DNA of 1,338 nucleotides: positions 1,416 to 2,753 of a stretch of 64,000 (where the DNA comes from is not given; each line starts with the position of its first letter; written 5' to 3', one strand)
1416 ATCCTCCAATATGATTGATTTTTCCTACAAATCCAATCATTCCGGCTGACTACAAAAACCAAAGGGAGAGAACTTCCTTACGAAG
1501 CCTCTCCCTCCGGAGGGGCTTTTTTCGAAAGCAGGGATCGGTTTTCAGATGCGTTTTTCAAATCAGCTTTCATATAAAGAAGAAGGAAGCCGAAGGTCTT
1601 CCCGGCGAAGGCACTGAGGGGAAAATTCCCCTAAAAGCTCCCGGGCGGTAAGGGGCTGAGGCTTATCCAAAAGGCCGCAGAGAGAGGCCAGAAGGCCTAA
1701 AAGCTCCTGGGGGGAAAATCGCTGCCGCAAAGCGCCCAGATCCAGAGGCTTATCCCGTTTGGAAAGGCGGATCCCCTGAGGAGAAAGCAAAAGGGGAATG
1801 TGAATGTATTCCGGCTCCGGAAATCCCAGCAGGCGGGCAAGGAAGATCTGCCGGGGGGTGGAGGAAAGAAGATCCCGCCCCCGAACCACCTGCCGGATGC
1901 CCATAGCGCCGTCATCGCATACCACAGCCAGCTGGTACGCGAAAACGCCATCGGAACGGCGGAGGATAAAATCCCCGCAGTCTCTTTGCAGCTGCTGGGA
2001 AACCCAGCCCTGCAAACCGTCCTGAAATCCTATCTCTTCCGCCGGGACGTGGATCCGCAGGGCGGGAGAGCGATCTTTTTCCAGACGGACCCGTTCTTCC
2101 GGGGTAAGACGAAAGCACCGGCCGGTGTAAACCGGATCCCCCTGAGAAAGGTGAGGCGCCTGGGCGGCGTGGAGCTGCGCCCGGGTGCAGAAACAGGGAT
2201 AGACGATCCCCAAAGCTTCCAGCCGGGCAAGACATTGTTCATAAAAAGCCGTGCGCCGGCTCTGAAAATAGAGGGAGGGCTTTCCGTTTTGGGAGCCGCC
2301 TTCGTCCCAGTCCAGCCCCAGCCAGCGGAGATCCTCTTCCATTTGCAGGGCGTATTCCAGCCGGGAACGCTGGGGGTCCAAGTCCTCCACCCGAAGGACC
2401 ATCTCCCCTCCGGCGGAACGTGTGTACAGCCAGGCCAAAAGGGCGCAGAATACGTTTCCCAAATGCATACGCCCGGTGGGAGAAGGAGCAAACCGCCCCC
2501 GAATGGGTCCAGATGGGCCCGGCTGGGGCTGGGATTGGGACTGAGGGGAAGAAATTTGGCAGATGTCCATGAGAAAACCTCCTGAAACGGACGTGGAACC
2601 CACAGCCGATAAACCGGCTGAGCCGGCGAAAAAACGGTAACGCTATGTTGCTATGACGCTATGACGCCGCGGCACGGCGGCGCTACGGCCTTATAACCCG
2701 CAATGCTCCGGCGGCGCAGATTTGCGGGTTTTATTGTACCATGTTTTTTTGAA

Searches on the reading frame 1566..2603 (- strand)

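Call 4: search_protein_families(library=pfam, proteins=[window:1566-2603:-], max_evalue=1)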
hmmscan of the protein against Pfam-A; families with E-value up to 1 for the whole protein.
window:1566-2603:- (346 aa): 3 families
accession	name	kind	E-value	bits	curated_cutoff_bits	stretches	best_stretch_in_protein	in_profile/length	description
PF00749.27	tRNA-synt_1c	-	1.1e-47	162.9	23.4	1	34-286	2-250/314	tRNA synthetases class I (E and Q), catalytic domain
PF00579.31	tRNA-synt_1b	-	0.084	12.6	21.1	1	42-75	14-46/292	tRNA synthetases class I (W and Y)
PF07155.17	ECF-ribofla_trS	-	0.31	11.4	26.7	1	40-66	27-56/172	ECF-type riboflavin transporter, S component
